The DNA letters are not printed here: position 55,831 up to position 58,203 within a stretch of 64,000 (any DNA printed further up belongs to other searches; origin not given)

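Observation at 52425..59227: Hdr/Mvh/Nfn-type electron-transfer module coupled in one operon to a two-subunit amino-acid/opine-type flavoprotein dehydrogenase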

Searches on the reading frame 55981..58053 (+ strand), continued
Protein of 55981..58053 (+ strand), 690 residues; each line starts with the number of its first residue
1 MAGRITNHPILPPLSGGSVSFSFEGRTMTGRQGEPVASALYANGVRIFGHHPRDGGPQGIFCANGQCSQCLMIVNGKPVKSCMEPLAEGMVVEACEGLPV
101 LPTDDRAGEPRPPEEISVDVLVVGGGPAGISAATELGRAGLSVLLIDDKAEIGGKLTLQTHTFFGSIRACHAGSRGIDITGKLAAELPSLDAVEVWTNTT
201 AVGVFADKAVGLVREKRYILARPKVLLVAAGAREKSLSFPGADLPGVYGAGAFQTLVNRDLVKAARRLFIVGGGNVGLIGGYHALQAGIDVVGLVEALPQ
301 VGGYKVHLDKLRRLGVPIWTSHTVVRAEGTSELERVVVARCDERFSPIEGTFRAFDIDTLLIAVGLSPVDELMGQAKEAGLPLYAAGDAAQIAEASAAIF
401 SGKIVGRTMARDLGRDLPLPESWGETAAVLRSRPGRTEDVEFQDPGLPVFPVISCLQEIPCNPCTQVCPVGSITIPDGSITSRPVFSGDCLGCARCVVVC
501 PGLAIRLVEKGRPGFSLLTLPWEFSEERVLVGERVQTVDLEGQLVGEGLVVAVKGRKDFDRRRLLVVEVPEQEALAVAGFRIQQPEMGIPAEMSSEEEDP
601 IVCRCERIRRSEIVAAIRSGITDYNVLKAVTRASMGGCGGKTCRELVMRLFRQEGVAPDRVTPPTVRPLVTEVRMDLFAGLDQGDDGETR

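Call 29: search_protein_families(library=pfam, proteins=[L004:8790-9998:+, L008:6027-9998:+, L016:6159-9998:+, L018:2171-4483:+, L018:4487-5353:+, L021:6897-9998:+, L044:8843-9991:+, L009:4232-7855:+, L012:8011-9987:+, L067:8804-9949:+], max_evalue=0.0001)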
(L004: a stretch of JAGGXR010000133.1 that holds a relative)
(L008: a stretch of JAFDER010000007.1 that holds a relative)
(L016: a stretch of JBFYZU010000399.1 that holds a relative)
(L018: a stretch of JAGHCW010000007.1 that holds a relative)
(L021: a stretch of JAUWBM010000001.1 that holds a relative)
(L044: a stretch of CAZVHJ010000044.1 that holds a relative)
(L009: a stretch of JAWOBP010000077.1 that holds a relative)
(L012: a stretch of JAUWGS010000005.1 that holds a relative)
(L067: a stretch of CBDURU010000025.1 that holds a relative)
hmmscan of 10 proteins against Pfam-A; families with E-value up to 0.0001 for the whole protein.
L004:8790-9998:+ (402 aa): 6 families
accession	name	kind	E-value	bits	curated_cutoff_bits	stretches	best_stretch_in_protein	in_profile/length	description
PF13237.11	Fer4_10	-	6.8e-09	36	25.5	1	13-71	7-53/53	4Fe-4S dicluster domain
PF13183.11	Fer4_8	-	8.2e-09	36.3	27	1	12-71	2-65/68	4Fe-4S dicluster domain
PF13187.11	Fer4_9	-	1.3e-07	31.9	27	1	14-71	1-48/52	4Fe-4S dicluster domain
PF12838.12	Fer4_7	-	3.9e-06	27.7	27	1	14-71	1-49/52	4Fe-4S dicluster domain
PF13534.11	Fer4_17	-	6.7e-05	23.8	22.2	0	14-71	1-57/61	4Fe-4S dicluster domain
PF12797.12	Fer4_2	-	9.8e-05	22.5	24.5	0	58-71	8-21/22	4Fe-4S binding domain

L008:6027-9998:+ (1323 aa): 17 families
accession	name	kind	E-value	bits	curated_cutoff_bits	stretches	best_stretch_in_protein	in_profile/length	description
PF14691.11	Fer4_20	-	3.6e-20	72.3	25.8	1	373-452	29-111/113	Dihydroprymidine dehydrogenase domain II, 4Fe-4S cluster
PF07992.20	Pyr_redox_2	-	1.7e-18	67.5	26.1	1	468-748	2-291/291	Pyridine nucleotide-disulphide oxidoreductase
PF12831.13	FAD_oxidored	-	4.5e-09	36.5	27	1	469-505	2-38/416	FAD dependent oxidoreductase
PF12838.12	Fer4_7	-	1.5e-08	35.4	27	1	885-933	2-52/52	4Fe-4S dicluster domain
PF14697.11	Fer4_21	-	4.7e-08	33.5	35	1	879-934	2-57/59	4Fe-4S dicluster domain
PF13237.11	Fer4_10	-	5.1e-08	33.2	25.5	1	879-930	3-53/53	4Fe-4S dicluster domain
PF00037.32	Fer4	-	1.2e-07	31.7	21.1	1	878-900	1-23/24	4Fe-4S binding domain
PF13187.11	Fer4_9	-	3.7e-07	30.5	27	1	884-934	1-52/52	4Fe-4S dicluster domain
PF13450.12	NAD_binding_8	-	4.6e-07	30.5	21.9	1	471-506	1-36/68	NAD(P)-binding Rossmann-like domain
PF02662.21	FlpD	-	1.1e-06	29.1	22.3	1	968-1042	29-104/123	Methyl-viologen-reducing hydrogenase, delta subunit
PF00070.33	Pyr_redox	-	3.8e-06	27.8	22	0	468-502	1-35/82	Pyridine nucleotide-disulphide oxidoreductase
PF12837.12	Fer4_6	-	3.8e-06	27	25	1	877-899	1-23/24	4Fe-4S binding domain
PF01494.25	FAD_binding_3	-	5.1e-06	26.4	22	0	468-501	3-36/349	FAD binding domain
PF01946.23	Thi4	-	6.3e-06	26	26.2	0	467-508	18-60/235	Thi4 family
PF01593.30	Amino_oxidase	-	1.5e-05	24.9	19.8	0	477-504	2-29/443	Flavin containing amine oxidoreductase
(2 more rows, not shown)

L016:6159-9998:+ (1279 aa): 17 families
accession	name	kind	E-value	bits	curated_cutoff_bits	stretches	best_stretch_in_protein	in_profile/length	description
PF07992.20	Pyr_redox_2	-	5.5e-23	82.2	26.1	1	420-703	2-291/291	Pyridine nucleotide-disulphide oxidoreductase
PF14691.11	Fer4_20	-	3.2e-20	72.5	25.8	1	319-405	23-112/113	Dihydroprymidine dehydrogenase domain II, 4Fe-4S cluster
PF02662.21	FlpD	-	4.7e-11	43.2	22.3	1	921-988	30-98/123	Methyl-viologen-reducing hydrogenase, delta subunit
PF12838.12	Fer4_7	-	1.2e-08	35.7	27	1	837-885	2-52/52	4Fe-4S dicluster domain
PF13450.12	NAD_binding_8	-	1.3e-08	35.5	21.9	1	423-458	1-36/68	NAD(P)-binding Rossmann-like domain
PF00070.33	Pyr_redox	-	1.8e-08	35.2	22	0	420-491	1-63/82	Pyridine nucleotide-disulphide oxidoreductase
PF13187.11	Fer4_9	-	7.5e-08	32.7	27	2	837-886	2-52/52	4Fe-4S dicluster domain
PF01266.30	DAO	-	6.3e-07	29.7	27.9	1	421-454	2-35/353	FAD dependent oxidoreductase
PF00037.32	Fer4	-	6.4e-07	29.4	21.1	1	831-853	2-24/24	4Fe-4S binding domain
PF01593.30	Amino_oxidase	-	8.4e-07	29.1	19.8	0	429-458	2-31/443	Flavin containing amine oxidoreductase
PF12837.12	Fer4_6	-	2.5e-06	27.6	25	1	829-852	1-24/24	4Fe-4S binding domain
PF12831.13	FAD_oxidored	-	5e-06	26.5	27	1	421-457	2-38/416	FAD dependent oxidoreductase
PF14697.11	Fer4_21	-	5.2e-06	26.9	35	1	832-886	3-57/59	4Fe-4S dicluster domain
PF12797.12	Fer4_2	-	2.8e-05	24.2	24.5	1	829-849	2-22/22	4Fe-4S binding domain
PF13237.11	Fer4_10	-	3.4e-05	24.1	25.5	1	833-882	5-53/53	4Fe-4S dicluster domain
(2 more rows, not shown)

L018:2171-4483:+ (770 aa): 12 families
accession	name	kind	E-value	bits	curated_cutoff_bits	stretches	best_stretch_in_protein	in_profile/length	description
PF07992.20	Pyr_redox_2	-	1.6e-33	116.9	26.1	1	142-438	2-290/291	Pyridine nucleotide-disulphide oxidoreductase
PF14691.11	Fer4_20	-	7.5e-22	77.7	25.8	1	47-125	28-109/113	Dihydroprymidine dehydrogenase domain II, 4Fe-4S cluster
PF02662.21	FlpD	-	5.8e-15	55.8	22.3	1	670-768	2-101/123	Methyl-viologen-reducing hydrogenase, delta subunit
PF13738.12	Pyr_redox_3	-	3.5e-13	49.9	30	1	265-423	158-305/305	Pyridine nucleotide-disulphide oxidoreductase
PF12838.12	Fer4_7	-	1e-08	36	27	1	599-648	2-52/52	4Fe-4S dicluster domain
PF00070.33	Pyr_redox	-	7.1e-08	33.3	22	0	273-325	1-56/82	Pyridine nucleotide-disulphide oxidoreductase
PF12831.13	FAD_oxidored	-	5.1e-06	26.5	27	0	143-182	2-41/416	FAD dependent oxidoreductase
PF13187.11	Fer4_9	-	8.9e-06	26.1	27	1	599-648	2-51/52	4Fe-4S dicluster domain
PF13450.12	NAD_binding_8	-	1.7e-05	25.4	21.9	1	145-178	1-34/68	NAD(P)-binding Rossmann-like domain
PF00890.30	FAD_binding_2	-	3.9e-05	23.5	20.4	0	143-168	2-27/414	FAD binding domain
PF14697.11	Fer4_21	-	5.9e-05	23.6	35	1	595-647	4-55/59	4Fe-4S dicluster domain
PF12837.12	Fer4_6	-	6.5e-05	23.1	25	1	626-649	1-24/24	4Fe-4S binding domain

L018:4487-5353:+ (288 aa): 1 family
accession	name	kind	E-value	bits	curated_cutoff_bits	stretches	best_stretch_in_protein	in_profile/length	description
PF02754.22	CCG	-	3.7e-14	53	20.6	1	46-137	2-84/85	Cysteine-rich domain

L021:6897-9998:+ (1033 aa): 19 families
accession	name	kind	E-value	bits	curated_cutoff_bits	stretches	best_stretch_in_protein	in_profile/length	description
PF07992.20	Pyr_redox_2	-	1.4e-31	110.4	26.1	1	124-415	2-291/291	Pyridine nucleotide-disulphide oxidoreductase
PF14691.11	Fer4_20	-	2.2e-21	76.2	25.8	1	30-108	29-110/113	Dihydroprymidine dehydrogenase domain II, 4Fe-4S cluster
PF13738.12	Pyr_redox_3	-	4.5e-10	39.7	30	0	250-399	164-305/305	Pyridine nucleotide-disulphide oxidoreductase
PF00070.33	Pyr_redox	-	1.2e-09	39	22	0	252-326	1-79/82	Pyridine nucleotide-disulphide oxidoreductase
PF12838.12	Fer4_7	-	1.5e-08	35.4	27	1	562-611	1-52/52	4Fe-4S dicluster domain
PF14697.11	Fer4_21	-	4.2e-08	33.6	35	1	558-612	3-57/59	4Fe-4S dicluster domain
PF01262.27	AlaDh_PNT_C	-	6.1e-08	32.8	23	0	120-156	26-62/214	Alanine dehydrogenase/PNT, C-terminal domain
PF12831.13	FAD_oxidored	-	6.2e-08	32.8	27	0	125-162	2-39/416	FAD dependent oxidoreductase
PF13187.11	Fer4_9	-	7.8e-08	32.7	27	1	562-612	1-52/52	4Fe-4S dicluster domain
PF13450.12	NAD_binding_8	-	7.9e-08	32.9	21.9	1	127-163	1-37/68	NAD(P)-binding Rossmann-like domain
PF01266.30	DAO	-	1.7e-07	31.6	27.9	1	124-159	1-37/353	FAD dependent oxidoreductase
PF12837.12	Fer4_6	-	1.8e-07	31.2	25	1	555-578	1-24/24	4Fe-4S binding domain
PF01134.28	GIDA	-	9.9e-07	28.6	22.1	0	124-189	1-66/391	Glucose inhibited division protein A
PF00037.32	Fer4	-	2.7e-06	27.4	21.1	0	557-578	2-23/24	4Fe-4S binding domain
PF02662.21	FlpD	-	3.1e-06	27.7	22.3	1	655-729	30-103/123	Methyl-viologen-reducing hydrogenase, delta subunit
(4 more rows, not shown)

L044:8843-9991:+ (382 aa): 1 family
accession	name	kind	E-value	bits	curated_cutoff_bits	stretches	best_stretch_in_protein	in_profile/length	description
PF02754.22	CCG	-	1e-18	67.6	20.6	1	268-354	1-85/85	Cysteine-rich domain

L009:4232-7855:+ (1207 aa): 12 families
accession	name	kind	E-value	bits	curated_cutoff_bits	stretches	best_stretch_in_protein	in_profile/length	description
PF13510.11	Fer2_4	-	1.8e-18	66.8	22.8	1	557-633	2-81/82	2Fe-2S iron-sulfur cluster binding domain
PF12838.12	Fer4_7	-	5.4e-16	59.2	27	3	762-811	1-52/52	4Fe-4S dicluster domain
PF14697.11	Fer4_21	-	5.9e-14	52.4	35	2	677-734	5-56/59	4Fe-4S dicluster domain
PF00037.32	Fer4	-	8.4e-14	51.2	21.1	2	791-813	2-24/24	4Fe-4S binding domain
PF12837.12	Fer4_6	-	7.2e-13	48.3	25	1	790-812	2-24/24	4Fe-4S binding domain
PF12797.12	Fer4_2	-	1.1e-11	44.3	24.5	0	757-775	4-22/22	4Fe-4S binding domain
PF02662.21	FlpD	-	2.8e-11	43.9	22.3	1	848-923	24-99/123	Methyl-viologen-reducing hydrogenase, delta subunit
PF13187.11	Fer4_9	-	5.9e-10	39.5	27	1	762-812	1-52/52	4Fe-4S dicluster domain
PF13237.11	Fer4_10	-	7.1e-10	39.1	25.5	1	757-808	3-53/53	4Fe-4S dicluster domain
PF13183.11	Fer4_8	-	3.5e-08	34.3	27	0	678-733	3-67/68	4Fe-4S dicluster domain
PF13484.11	Fer4_16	-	7.5e-08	33.5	30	0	720-775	2-65/66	4Fe-4S double cluster binding domain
PF12800.12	Fer4_4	-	8.7e-06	26.1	24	0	761-775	2-16/17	4Fe-4S binding domain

L012:8011-9987:+ (658 aa): 14 families
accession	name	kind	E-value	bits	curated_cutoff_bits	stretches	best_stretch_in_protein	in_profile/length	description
PF12838.12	Fer4_7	-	1.5e-16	61.1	27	3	167-224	2-52/52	4Fe-4S dicluster domain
PF13510.11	Fer2_4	-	2.3e-16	60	22.8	1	1-80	3-80/82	2Fe-2S iron-sulfur cluster binding domain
PF00037.32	Fer4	-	3.3e-15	55.6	21.1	2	239-260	3-24/24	4Fe-4S binding domain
PF14697.11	Fer4_21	-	2.5e-14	53.6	35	1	127-183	6-58/59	4Fe-4S dicluster domain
PF13187.11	Fer4_9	-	4.8e-14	52.6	27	2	128-182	1-52/52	4Fe-4S dicluster domain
PF12837.12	Fer4_6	-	1.6e-12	47.2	25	1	239-259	4-24/24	4Fe-4S binding domain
PF02662.21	FlpD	-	6.4e-11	42.8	22.3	1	300-374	29-103/123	Methyl-viologen-reducing hydrogenase, delta subunit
PF13237.11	Fer4_10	-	3e-10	40.3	25.5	1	239-265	4-32/53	4Fe-4S dicluster domain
PF12797.12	Fer4_2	-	5.3e-10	39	24.5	0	164-179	7-22/22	4Fe-4S binding domain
PF12800.12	Fer4_4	-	8.1e-09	35.5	24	0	165-180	2-17/17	4Fe-4S binding domain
PF13183.11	Fer4_8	-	2.3e-07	31.7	27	0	127-180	3-67/68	4Fe-4S dicluster domain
PF13484.11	Fer4_16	-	3.2e-07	31.5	30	0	244-264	2-21/66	4Fe-4S double cluster binding domain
PF13534.11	Fer4_17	-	4.6e-06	27.5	22.2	0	161-180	40-59/61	4Fe-4S dicluster domain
PF25160.1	LdpA_Fe-S-bd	-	5.3e-05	23.4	27.6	0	237-263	21-47/49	LdpA Fe-S cluster-binding domain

L067:8804-9949:+ (381 aa): 0 families
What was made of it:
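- On MvhD / FlpD: Relatives L016 and L018 hit FlpD at 4.7e-11 and 5.8e-15 (call 29).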

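Call 32: search_solved_structures(query=window:55981-58053:+, max_evalue=0.00001)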
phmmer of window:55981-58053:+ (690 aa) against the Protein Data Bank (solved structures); distinct sequences matched with E-value up to 0.00001: 16.
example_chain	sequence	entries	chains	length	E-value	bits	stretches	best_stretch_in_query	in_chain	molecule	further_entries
2gag_A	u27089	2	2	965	2.6e-25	91.8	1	19-376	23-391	heterotetrameric sarcosine oxidase alpha-subunit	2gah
1vrq_A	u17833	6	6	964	1e-23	86.6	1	19-376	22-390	Sarcosine oxidase alpha subunit | Subunit alpha of sarcosine oxidase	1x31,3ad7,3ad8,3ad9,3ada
1y56_A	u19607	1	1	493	1.2e-21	79.6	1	15-273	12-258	hypothetical protein PH1363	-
7jyp_A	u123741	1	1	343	2.6e-12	48.9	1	118-371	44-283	Thioredoxin reductase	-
4o5q_A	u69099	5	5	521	7.5e-09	37.4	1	106-368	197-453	Alkyl hydroperoxide reductase subunit F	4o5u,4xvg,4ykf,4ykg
1fl2_A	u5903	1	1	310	2.3e-08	35.8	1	118-368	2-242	ALKYL HYDROPEROXIDE REDUCTASE SUBUNIT F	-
1hyu_A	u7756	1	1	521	2.4e-08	35.8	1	115-336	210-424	ALKYL HYDROPEROXIDE REDUCTASE SUBUNIT F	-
7bkb_A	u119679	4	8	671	5.3e-08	34.6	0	118-163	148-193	CoB--CoM heterodisulfide reductase iron-sulfur subunit A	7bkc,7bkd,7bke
3ef6_A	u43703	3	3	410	1.1e-07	33.5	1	225-380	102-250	Toluene 1,2-dioxygenase system ferredoxin--NAD(+) reductase | TodA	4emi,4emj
3cty_A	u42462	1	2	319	2.7e-07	32.2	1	114-380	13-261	Thioredoxin reductase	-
4gcm_A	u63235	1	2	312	1.3e-06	30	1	115-324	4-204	Thioredoxin reductase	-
7aaw_A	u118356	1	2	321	3.2e-06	28.7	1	114-284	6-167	Thioredoxin reductase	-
2q7v_A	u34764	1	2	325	4e-06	28.4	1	116-282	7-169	Thioredoxin reductase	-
9n5u_A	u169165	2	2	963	4.5e-06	28.2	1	110-367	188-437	NfnA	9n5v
4up3_A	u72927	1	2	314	7.1e-06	27.6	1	119-379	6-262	THIOREDOXIN REDUCTASE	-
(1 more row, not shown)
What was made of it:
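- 55981..58053 (+): ORF C (690 aa): a fused gamma/alpha-type subunit. It holds a [2Fe-2S] site (C62x4C67x2C70x11C82), an FAD motif (GGGPAG), a second dinucleotide site (GGGNVG), a 2x[4Fe-4S] insert (aa 455-501) and a BFD-type [2Fe-2S] site (C603xC605...C638x4C643). Solved relatives are SoxA 2GAG_A (2.6e-25) and PH1363 1Y56_A (1.2e-21) (call 32).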

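Call 46: search_protein_families(library=pfam, alignment_id=A3, max_evalue=0.00001)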
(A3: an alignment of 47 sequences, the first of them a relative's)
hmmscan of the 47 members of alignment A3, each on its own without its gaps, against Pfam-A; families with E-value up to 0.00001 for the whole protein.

A. member 1, L005:2887-3288:+ (133 aa): 5 families
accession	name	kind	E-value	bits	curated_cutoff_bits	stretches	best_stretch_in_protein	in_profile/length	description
PF07883.17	Cupin_2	-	1.6e-18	66.6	27.2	1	53-121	2-69/70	Cupin domain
PF02311.25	AraC_binding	-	3.8e-08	33.6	21.1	1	58-125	12-78/135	AraC-like ligand binding domain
PF01050.24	MannoseP_isomer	-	6.4e-07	30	23.6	1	48-127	27-105/116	Mannose-6-phosphate isomerase C-terminal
PF12973.13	Cupin_7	-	2e-06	28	27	1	23-108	9-87/105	ChrR Cupin-like domain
PF00190.28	Cupin_1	-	6.7e-06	26.2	22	1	53-118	37-109/151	Cupin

B. families by the number of members that match (of 47 scanned): 76 families (the first 25 are shown)
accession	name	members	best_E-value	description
PF13183.11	Fer4_8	5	3.1e-11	4Fe-4S dicluster domain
PF00037.32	Fer4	4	1.2e-19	4Fe-4S binding domain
PF12838.12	Fer4_7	4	4.1e-19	4Fe-4S dicluster domain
PF13510.11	Fer2_4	4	1.8e-18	2Fe-2S iron-sulfur cluster binding domain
PF12837.12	Fer4_6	4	1.2e-16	4Fe-4S binding domain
PF14697.11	Fer4_21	4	1.3e-15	4Fe-4S dicluster domain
PF13187.11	Fer4_9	4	3.6e-15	4Fe-4S dicluster domain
PF13237.11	Fer4_10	4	3.6e-14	4Fe-4S dicluster domain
PF02662.21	FlpD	4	1.7e-13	Methyl-viologen-reducing hydrogenase, delta subunit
PF12797.12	Fer4_2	4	4.6e-13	4Fe-4S binding domain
PF12800.12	Fer4_4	4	8.1e-12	4Fe-4S binding domain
PF13484.11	Fer4_16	4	3.2e-11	4Fe-4S double cluster binding domain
PF00171.27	Aldedh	2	6.6e-104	Aldehyde dehydrogenase family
PF05544.16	Pro_racemase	2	6.3e-93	Proline racemase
PF00496.27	SBP_bac_5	2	6.4e-68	Bacterial extracellular solute-binding proteins, family 5 Middle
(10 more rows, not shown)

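Call 48: search_protein_families(library=pfam, alignment_id=A4, max_evalue=0.00001)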
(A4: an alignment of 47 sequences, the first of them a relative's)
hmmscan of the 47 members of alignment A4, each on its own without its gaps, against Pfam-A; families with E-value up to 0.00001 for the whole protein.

A. member 1, L004:13313-16024:+ (903 aa): 2 families
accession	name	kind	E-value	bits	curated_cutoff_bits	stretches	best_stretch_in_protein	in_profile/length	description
PF07690.21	MFS_1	-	2e-29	103.1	33.4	2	116-369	2-223/347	Major Facilitator Superfamily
PF00083.30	Sugar_tr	-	7e-12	45.4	22.3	1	75-298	215-437/452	Sugar (and other) transporter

B. families by the number of members that match (of 47 scanned): 52 families (the first 25 are shown)
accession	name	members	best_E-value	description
PF00005.33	ABC_tran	2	1.6e-33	ABC transporter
PF12837.12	Fer4_6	2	5.7e-10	4Fe-4S binding domain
PF13304.12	AAA_21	2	8.3e-10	AAA domain, putative AbiEii toxin, Type IV TA system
PF12838.12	Fer4_7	2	2.5e-09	4Fe-4S dicluster domain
PF13237.11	Fer4_10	2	5.9e-08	4Fe-4S dicluster domain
PF00037.32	Fer4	2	8.1e-08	4Fe-4S binding domain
PF12399.14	BCA_ABC_TP_C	2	4.1e-06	Branched-chain amino acid ATP-binding cassette transporter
PF10609.15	ParA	1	5.2e-94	NUBPL iron-transfer P-loop NTPase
PF00285.26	Citrate_synt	1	4.5e-85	Citrate synthase, C-terminal domain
PF04008.19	Adenosine_kin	1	5.9e-76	Adenosine specific kinase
PF14748.11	P5CR_dimer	1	6.2e-43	Pyrroline-5-carboxylate reductase dimerisation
PF03222.19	Trp_Tyr_perm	1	4.8e-42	Tryptophan/tyrosine permease family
PF04389.22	Peptidase_M28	1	1.4e-39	Peptidase family M28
PF02913.24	FAD-oxidase_C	1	3.6e-34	FAD linked oxidases, C-terminal domain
PF00072.30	Response_reg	1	3.9e-30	Response regulator receiver domain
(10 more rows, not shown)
